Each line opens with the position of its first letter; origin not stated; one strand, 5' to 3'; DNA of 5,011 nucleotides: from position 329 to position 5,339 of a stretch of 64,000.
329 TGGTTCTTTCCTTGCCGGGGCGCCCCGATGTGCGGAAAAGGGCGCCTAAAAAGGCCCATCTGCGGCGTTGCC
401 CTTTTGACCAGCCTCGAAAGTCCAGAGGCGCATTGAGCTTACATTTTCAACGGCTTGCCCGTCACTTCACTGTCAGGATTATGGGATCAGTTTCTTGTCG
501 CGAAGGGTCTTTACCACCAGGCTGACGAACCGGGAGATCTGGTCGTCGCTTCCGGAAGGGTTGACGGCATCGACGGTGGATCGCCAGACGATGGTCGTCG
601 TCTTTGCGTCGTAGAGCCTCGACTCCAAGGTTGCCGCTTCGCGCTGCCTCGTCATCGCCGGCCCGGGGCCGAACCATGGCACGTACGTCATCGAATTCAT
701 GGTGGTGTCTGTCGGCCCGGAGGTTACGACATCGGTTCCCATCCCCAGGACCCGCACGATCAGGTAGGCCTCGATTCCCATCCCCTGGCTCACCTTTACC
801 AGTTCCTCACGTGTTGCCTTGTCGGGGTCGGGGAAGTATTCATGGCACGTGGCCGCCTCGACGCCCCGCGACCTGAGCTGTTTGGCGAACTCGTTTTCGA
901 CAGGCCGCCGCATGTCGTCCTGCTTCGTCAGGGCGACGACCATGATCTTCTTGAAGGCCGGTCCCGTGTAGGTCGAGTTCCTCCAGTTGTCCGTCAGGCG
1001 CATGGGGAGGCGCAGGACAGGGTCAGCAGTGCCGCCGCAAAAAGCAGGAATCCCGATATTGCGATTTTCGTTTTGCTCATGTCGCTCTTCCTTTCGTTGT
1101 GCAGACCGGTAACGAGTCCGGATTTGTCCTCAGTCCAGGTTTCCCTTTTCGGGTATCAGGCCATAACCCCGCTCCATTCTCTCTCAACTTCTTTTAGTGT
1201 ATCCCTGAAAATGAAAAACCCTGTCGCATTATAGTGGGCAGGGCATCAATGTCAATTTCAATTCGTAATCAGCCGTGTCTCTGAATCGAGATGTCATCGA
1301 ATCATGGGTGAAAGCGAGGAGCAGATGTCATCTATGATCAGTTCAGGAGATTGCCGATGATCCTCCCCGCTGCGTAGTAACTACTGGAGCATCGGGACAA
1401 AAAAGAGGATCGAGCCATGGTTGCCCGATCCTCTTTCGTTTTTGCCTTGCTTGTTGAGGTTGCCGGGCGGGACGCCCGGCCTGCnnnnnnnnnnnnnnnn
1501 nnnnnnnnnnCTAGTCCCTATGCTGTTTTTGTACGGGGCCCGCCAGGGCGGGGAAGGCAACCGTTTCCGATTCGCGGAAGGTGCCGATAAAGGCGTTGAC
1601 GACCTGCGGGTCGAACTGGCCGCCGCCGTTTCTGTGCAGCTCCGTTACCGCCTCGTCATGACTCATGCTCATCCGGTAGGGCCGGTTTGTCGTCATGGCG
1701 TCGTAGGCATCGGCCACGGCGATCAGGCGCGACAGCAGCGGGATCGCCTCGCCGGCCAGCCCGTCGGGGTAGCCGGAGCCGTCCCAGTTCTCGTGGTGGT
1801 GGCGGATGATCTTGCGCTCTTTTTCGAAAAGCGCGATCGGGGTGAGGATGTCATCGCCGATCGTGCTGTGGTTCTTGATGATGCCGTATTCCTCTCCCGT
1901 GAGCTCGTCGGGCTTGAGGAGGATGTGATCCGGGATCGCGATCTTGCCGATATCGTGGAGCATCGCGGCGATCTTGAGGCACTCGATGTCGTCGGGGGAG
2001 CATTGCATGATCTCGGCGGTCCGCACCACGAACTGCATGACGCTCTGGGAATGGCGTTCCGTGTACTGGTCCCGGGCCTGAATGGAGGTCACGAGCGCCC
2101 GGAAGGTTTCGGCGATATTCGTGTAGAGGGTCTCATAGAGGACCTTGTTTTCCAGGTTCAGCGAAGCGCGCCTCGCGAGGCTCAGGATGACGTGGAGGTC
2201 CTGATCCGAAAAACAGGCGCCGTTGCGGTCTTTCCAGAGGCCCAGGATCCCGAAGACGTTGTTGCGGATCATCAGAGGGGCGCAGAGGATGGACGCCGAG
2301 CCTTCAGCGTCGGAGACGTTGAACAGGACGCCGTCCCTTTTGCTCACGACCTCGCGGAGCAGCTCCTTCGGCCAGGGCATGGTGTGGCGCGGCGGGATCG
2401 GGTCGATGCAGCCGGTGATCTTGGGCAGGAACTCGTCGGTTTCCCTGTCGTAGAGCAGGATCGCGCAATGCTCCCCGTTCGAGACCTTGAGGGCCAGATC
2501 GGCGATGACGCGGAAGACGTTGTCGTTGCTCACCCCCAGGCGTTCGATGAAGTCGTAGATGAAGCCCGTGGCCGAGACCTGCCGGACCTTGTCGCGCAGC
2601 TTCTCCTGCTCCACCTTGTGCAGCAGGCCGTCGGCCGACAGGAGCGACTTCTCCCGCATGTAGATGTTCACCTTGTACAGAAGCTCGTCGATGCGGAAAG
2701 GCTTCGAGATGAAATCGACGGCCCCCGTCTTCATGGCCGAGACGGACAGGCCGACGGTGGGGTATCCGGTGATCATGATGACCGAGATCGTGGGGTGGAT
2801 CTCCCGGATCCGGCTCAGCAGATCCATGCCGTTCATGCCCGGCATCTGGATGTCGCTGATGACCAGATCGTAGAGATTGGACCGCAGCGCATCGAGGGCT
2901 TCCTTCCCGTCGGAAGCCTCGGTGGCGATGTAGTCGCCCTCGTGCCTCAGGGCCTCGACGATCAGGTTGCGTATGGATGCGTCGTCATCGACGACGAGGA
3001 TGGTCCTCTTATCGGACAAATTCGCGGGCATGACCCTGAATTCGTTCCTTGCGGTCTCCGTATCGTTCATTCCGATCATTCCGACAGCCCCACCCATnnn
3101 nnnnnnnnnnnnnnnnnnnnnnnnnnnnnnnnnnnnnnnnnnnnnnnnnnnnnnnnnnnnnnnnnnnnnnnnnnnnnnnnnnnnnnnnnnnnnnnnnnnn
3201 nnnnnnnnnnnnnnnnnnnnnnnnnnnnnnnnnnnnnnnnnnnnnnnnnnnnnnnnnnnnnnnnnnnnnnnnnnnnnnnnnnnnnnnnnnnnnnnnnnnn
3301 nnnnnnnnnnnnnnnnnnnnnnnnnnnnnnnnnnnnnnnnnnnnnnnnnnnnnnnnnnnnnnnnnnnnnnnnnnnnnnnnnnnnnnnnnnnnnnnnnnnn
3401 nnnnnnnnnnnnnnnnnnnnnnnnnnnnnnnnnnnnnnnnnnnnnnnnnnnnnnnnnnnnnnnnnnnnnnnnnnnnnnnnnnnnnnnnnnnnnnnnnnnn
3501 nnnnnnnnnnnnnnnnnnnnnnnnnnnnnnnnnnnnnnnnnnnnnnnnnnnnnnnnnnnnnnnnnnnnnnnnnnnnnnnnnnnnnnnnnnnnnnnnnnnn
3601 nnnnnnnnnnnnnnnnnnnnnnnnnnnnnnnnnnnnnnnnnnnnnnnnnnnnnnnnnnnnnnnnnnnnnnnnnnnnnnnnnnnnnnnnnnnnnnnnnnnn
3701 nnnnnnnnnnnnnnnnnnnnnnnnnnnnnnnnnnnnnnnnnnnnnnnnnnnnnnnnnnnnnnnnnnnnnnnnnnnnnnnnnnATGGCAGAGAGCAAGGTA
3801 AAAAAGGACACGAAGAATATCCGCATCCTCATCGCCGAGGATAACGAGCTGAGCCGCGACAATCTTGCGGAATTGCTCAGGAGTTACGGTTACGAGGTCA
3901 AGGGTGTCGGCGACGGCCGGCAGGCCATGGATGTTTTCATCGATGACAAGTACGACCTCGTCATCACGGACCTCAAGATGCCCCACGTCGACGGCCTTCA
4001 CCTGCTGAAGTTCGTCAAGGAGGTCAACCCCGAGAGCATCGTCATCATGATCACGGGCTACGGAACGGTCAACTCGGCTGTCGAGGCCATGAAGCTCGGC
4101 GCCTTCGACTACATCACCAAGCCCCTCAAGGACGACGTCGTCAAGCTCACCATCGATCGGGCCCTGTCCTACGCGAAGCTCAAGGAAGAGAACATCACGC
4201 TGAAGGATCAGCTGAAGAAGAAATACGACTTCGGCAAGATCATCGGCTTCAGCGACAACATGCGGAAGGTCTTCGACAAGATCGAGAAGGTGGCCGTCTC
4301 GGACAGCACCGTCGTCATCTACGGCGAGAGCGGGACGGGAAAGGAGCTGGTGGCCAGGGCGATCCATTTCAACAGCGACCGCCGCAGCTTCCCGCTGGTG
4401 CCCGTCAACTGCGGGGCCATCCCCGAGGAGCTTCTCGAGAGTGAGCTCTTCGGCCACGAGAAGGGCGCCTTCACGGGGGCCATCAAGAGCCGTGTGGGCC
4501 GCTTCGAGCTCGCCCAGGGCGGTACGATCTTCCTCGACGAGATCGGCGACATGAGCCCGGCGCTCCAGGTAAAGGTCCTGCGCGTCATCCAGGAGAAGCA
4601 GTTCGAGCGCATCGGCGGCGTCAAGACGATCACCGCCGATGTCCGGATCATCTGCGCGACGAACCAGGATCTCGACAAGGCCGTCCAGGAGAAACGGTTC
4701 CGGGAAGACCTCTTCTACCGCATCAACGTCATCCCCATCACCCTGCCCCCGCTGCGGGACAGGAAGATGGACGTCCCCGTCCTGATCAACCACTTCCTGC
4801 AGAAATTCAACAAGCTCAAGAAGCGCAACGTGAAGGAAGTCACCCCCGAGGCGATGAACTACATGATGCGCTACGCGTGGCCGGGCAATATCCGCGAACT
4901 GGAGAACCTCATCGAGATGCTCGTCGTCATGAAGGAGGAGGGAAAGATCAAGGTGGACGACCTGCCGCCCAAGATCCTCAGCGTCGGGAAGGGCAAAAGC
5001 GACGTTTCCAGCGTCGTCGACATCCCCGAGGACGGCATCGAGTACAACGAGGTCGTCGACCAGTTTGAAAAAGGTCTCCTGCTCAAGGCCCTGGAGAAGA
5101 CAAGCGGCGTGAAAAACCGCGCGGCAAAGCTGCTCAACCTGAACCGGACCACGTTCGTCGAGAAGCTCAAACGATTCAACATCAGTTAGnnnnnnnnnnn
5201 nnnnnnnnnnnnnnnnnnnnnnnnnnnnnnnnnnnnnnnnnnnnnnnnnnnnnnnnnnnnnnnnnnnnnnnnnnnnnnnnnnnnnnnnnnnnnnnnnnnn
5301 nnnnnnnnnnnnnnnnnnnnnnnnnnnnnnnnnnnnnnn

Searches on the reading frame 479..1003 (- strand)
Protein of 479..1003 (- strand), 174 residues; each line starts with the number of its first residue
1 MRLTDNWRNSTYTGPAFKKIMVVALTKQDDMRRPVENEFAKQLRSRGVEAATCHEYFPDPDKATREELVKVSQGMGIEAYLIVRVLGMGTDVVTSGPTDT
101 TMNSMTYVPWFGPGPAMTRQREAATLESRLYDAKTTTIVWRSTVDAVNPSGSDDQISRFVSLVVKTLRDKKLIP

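Call 50: search_protein_families(library=pfam, proteins=[window:479-1003:-])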
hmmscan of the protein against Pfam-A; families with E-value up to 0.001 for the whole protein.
window:479-1003:- (174 aa): 1 family
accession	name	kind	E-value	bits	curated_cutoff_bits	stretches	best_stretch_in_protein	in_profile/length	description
PF13590.11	DUF4136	-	0.00046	21.1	32.8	1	88-161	74-141/152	Domain of unknown function (DUF4136)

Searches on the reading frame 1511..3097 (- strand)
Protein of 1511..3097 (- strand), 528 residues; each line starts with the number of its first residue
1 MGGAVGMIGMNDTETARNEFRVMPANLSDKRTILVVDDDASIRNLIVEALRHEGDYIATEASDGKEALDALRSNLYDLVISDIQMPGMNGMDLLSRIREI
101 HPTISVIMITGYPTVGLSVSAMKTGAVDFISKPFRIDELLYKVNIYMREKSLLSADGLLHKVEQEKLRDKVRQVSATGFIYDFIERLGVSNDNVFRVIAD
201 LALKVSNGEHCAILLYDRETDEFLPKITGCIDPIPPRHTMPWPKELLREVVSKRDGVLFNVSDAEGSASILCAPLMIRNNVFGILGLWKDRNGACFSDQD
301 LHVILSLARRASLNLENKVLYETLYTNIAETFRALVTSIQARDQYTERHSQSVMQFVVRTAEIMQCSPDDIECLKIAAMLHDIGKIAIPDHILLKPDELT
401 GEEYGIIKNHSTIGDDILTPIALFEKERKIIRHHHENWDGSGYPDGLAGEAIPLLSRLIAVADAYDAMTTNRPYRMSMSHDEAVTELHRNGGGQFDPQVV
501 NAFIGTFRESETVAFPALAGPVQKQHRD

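Call 50: search_protein_families(library=pfam, proteins=[window:1511-3097:-])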
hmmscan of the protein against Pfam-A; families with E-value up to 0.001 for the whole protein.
window:1511-3097:- (528 aa): 6 families
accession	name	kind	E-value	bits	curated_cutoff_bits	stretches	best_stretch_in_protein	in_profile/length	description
PF13487.12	HD_5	-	6.6e-38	130.6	27.2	1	337-499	5-170/170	HD domain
PF00072.30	Response_reg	-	5.8e-31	107.4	30.2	1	33-143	1-110/111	Response regulator receiver domain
PF01966.28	HD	-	4.6e-23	82.1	22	1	348-468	3-116/116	HD domain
PF13492.12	GAF_3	-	3.3e-11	44.2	27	1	199-317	10-129/129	GAF domain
PF13185.12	GAF_2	-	2.3e-08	34.8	28.6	1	192-316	5-136/136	GAF domain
PF01590.32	GAF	-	9.1e-05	23.4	22.4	1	193-314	4-132/133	GAF domain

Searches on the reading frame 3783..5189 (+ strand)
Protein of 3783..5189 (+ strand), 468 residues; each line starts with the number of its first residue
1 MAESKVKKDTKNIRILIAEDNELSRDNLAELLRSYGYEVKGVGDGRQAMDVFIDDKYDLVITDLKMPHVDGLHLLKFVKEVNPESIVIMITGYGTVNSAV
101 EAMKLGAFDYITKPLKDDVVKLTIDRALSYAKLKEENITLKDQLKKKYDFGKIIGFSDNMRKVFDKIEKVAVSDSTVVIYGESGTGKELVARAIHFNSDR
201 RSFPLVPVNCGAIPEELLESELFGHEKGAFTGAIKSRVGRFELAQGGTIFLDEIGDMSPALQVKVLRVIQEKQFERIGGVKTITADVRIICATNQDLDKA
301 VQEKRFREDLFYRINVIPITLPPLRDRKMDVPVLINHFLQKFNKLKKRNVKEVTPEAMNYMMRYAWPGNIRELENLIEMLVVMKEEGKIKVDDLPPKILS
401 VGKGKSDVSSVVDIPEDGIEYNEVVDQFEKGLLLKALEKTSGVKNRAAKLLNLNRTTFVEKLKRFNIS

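Call 20: search_protein_families(library=pfam, proteins=[window:3783-5189:+], max_evalue=0.001)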
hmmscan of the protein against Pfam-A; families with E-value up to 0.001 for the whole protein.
window:3783-5189:+ (468 aa): 8 families
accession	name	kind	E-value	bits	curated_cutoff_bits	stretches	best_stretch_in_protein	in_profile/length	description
PF00158.32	Sigma54_activat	-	7.1e-73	244.2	20.2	1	153-319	1-167/168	Sigma-54 interaction domain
PF25601.1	AAA_lid_14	-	1.6e-28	98.8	27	1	325-404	1-80/87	AAA+ ATPase lid domain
PF00072.30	Response_reg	-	6.1e-28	97.7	30.2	1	15-120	1-106/111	Response regulator receiver domain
PF14532.12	Sigma54_activ_2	-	8.3e-20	71.9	25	1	154-324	1-138/138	Sigma-54 interaction domain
PF02954.25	HTH_8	-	7.1e-12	45.3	22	1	426-465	3-42/42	Bacterial regulatory protein, Fis family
PF07728.20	AAA_5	-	2.8e-07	31.1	22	1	177-296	2-124/139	AAA domain (dynein-related subfamily)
PF00004.35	AAA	-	9e-07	29.8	21.2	1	177-310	1-127/131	ATPase family associated with various cellular activities (AAA)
PF18024.7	HTH_50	-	4.8e-05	23.4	27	1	419-468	2-50/50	Helix-turn-helix domain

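Call 62: find_homologous_proteins(query=window:3783-5189:+, max_evalue=1e-40)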
Query window:3783-5189:+ (468 aa): 8000 proteins with E <= 1e-40 among 8000 candidates; the best 120 are listed.
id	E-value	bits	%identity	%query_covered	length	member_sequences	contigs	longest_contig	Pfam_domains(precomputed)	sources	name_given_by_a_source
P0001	2.3e-295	997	97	100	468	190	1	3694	PF00158.33,PF25601.2,PF02954.26,PF00004.36,PF14532.13,PF07728.21,PF00072.31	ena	-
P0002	2.4e-258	875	88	100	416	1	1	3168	PF00158.33,PF25601.2,PF02954.26,PF14532.13,PF00072.31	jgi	-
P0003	1.1e-255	867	85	100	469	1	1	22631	PF00158.33,PF25601.2,PF02954.26,PF18024.8,PF14532.13,PF07728.21,PF00072.31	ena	-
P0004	2.3e-245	833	81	98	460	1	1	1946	PF00158.33,PF25601.2,PF02954.26,PF18024.8,PF00004.36,PF14532.13,PF07728.21,PF00072.31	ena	-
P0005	3.3e-241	819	80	98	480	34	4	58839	PF00158.33,PF25601.2,PF02954.26,PF18024.8,PF00004.36,PF14532.13,PF07728.21,PF00072.31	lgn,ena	-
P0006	1.1e-229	781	75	98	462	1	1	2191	PF00158.33,PF25601.2,PF02954.26,PF00004.36,PF14532.13,PF07728.21,PF00072.31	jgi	jgi:DNA-binding NtrC family response regulator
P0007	1.3e-229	781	75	98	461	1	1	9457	PF00158.33,PF25601.2,PF02954.26,PF14532.13,PF07728.21,PF00072.31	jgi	jgi:DNA-binding NtrC family response regulator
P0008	1.6e-229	780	77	98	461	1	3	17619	PF00158.33,PF25601.2,PF02954.26,PF00004.36,PF14532.13,PF07728.21,PF00072.31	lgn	-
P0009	1.1e-228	778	77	98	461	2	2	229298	PF00158.33,PF25601.2,PF02954.26,PF00004.36,PF14532.13,PF07728.21,PF00072.31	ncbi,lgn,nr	ncbi:MAG: sigma-54-dependent Fis family transcriptional regulator [Deltaproteobacteria bacterium]|nr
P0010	3.6e-226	769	76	98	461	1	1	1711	PF00158.33,PF25601.2,PF02954.26,PF00004.36,PF14532.13,PF07728.21,PF00072.31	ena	-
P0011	3.6e-226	769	75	98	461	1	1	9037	PF00158.33,PF25601.2,PF02954.26,PF00004.36,PF14532.13,PF07728.21,PF00072.31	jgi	jgi:DNA-binding NtrC family response regulator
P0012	1.3e-224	764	74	98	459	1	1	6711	PF00158.33,PF25601.2,PF02954.26,PF00004.36,PF14532.13,PF07728.21,PF00072.31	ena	-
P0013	2.5e-224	763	72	98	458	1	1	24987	PF00158.33,PF25601.2,PF02954.26,PF00004.36,PF14532.13,PF07728.21,PF00072.31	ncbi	-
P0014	6.5e-224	762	75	98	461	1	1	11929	PF00158.33,PF25601.2,PF02954.26,PF00004.36,PF14532.13,PF07728.21,PF00072.31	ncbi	-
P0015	7.7e-224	762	74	98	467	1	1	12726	PF00158.33,PF25601.2,PF02954.26,PF14532.13,PF07728.21,PF00072.31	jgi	jgi:DNA-binding NtrC family response regulator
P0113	4.7e-216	736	72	98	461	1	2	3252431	PF00158.33,PF25601.2,PF02954.26,PF00004.36,PF14532.13,PF07728.21,PF00072.31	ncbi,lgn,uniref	ncbi:sigma-54-dependent transcriptional regulator [Syntrophus buswellii]|uniref:sigma-54-dependent t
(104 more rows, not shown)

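Call 63: find_encoding_contigs(protein=P0005, flank=10000, max_places=3)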
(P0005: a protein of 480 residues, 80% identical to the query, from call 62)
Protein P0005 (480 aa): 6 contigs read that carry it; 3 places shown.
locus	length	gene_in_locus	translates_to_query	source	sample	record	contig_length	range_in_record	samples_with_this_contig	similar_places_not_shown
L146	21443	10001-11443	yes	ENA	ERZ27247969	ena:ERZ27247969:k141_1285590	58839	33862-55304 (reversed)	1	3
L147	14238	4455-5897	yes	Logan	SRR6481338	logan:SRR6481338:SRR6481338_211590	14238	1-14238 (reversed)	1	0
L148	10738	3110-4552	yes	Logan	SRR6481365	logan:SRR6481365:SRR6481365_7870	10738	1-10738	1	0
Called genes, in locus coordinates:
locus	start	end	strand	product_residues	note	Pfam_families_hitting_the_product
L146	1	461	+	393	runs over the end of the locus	PF04055:Radical_SAM, PF13353:Fer4_12 (weak), PF13186:SPASM (weak)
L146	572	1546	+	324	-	PF00490:ALAD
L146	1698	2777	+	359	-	PF04055:Radical_SAM, PF13186:SPASM (weak)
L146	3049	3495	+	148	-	PF13404:HTH_AsnC-type, PF13412:HTH_24 (faint), PF22451:NirdL-like_HTH, PF17805:AsnC_trans_reg2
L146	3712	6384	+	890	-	PF02739:5_3_exonuc_N, PF01367:5_3_exonuc, PF01612:DNA_pol_A_exo1, PF22619:DNA_polI_exo1, PF00476:DNA_pol_A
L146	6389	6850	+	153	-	PF01906:YbjQ_1 (faint)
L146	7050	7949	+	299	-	PF03747:ADP_ribosyl_GH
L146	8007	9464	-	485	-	PF00072:Response_reg, PF01590:GAF (faint), PF13185:GAF_2 (weak), PF13492:GAF_3, PF13487:HD_5, PF01966:HD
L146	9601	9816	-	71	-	-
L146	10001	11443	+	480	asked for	PF00072:Response_reg, PF00158:Sigma54_activat, PF14532:Sigma54_activ_2, PF00004:AAA (weak), PF07728:AAA_5, PF25601:AAA_lid_14, PF02954:HTH_8, PF18024:HTH_50 (weak)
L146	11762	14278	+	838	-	PF05036:SPOR, PF12895:ANAPC3 (faint), PF13371:TPR_9 (faint), PF24575:TPR_Slam (faint), PF00515:TPR_1 (faint), PF07719:TPR_2 (faint), PF07721:TPR_4 (faint), PF13432:TPR_16, +11 more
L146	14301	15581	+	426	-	PF00989:PAS, PF13188:PAS_8 (weak), PF13426:PAS_9 (faint), PF00512:HisKA, PF02518:HATPase_c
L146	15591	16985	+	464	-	PF00072:Response_reg, PF00158:Sigma54_activat, PF14532:Sigma54_activ_2, PF07728:AAA_5 (weak), PF25601:AAA_lid_14, PF02954:HTH_8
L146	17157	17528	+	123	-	-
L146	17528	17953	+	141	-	PF00460:Flg_bb_rod (weak), PF06429:Flg_bbr_C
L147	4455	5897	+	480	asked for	PF00072:Response_reg, PF00158:Sigma54_activat, PF14532:Sigma54_activ_2, PF00004:AAA (weak), PF07728:AAA_5, PF25601:AAA_lid_14, PF02954:HTH_8, PF18024:HTH_50 (weak)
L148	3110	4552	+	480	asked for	PF00072:Response_reg, PF00158:Sigma54_activat, PF14532:Sigma54_activ_2, PF00004:AAA (weak), PF07728:AAA_5, PF25601:AAA_lid_14, PF02954:HTH_8, PF18024:HTH_50 (weak)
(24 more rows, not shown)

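Call 64: find_encoding_contigs(protein=P0003, flank=10000, max_places=2)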
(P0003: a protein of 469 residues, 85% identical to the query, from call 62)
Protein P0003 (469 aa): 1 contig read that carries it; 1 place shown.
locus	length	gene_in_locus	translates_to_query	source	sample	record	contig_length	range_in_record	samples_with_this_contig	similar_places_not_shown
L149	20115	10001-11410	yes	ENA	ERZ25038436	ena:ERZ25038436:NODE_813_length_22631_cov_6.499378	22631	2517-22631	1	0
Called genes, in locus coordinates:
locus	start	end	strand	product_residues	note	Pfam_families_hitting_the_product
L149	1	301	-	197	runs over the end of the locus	-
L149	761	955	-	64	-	PF12728:HTH_17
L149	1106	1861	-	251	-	-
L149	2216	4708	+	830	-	PF12161:HsdM_N, PF02384:N6_Mtase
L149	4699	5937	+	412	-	PF01420:Methylase_S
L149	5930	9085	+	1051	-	PF04313:HSDR_N, PF04851:ResIII, PF18766:SWI2_SNF2, PF22679:T1R_D3-like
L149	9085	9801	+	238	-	PF01863:YgjP-like, PF10263:SprT-like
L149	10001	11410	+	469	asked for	PF00072:Response_reg, PF00158:Sigma54_activat, PF14532:Sigma54_activ_2, PF07728:AAA_5 (faint), PF25601:AAA_lid_14, PF02954:HTH_8, PF18024:HTH_50 (weak)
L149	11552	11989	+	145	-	-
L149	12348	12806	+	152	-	-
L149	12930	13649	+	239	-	PF10899:AbiGi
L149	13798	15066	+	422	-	PF13091:PLDc_2 (weak), PF09565:RE_NgoFVII (weak)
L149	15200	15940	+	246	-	PF22507:DUF6994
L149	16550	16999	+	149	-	PF13946:DUF4214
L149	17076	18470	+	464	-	-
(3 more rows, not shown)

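Call 66: find_encoding_contigs(protein=P0113, flank=10000, max_places=2)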
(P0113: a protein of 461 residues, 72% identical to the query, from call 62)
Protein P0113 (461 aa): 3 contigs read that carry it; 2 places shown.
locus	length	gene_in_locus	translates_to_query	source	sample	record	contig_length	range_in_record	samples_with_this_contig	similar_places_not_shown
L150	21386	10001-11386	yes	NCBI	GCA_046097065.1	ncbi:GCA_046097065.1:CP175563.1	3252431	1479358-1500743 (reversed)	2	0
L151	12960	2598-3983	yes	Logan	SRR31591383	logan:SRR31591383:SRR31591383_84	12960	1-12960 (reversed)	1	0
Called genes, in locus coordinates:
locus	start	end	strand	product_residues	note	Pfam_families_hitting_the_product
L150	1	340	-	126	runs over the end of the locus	PF00072:Response_reg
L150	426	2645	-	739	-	PF01627:Hpt, PF02895:H-kinase_dim, PF02518:HATPase_c, PF01584:CheW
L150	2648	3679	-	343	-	PF00072:Response_reg, PF01339:CheB_methylest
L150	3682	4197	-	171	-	PF03975:CheD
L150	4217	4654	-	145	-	PF13690:CheX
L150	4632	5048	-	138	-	PF00072:Response_reg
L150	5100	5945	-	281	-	PF08668:HDOD, PF01966:HD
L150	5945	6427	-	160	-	PF03975:CheD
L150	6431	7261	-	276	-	PF03705:CheR_N, PF01739:CheR, PF13649:Methyltransf_25 (faint)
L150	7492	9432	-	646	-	PF02743:dCache_1, PF00015:MCPsignal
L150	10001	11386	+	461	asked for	PF00072:Response_reg, PF00158:Sigma54_activat, PF14532:Sigma54_activ_2, PF00004:AAA (weak), PF07728:AAA_5, PF25601:AAA_lid_14, PF02954:HTH_8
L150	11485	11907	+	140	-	PF00072:Response_reg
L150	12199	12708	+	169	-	PF01584:CheW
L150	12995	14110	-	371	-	PF05222:AlaDh_PNT_N, PF07992:Pyr_redox_2 (weak), PF01262:AlaDh_PNT_C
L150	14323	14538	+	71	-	-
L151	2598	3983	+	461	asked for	PF00072:Response_reg, PF00158:Sigma54_activat, PF14532:Sigma54_activ_2, PF00004:AAA (weak), PF07728:AAA_5, PF25601:AAA_lid_14, PF02954:HTH_8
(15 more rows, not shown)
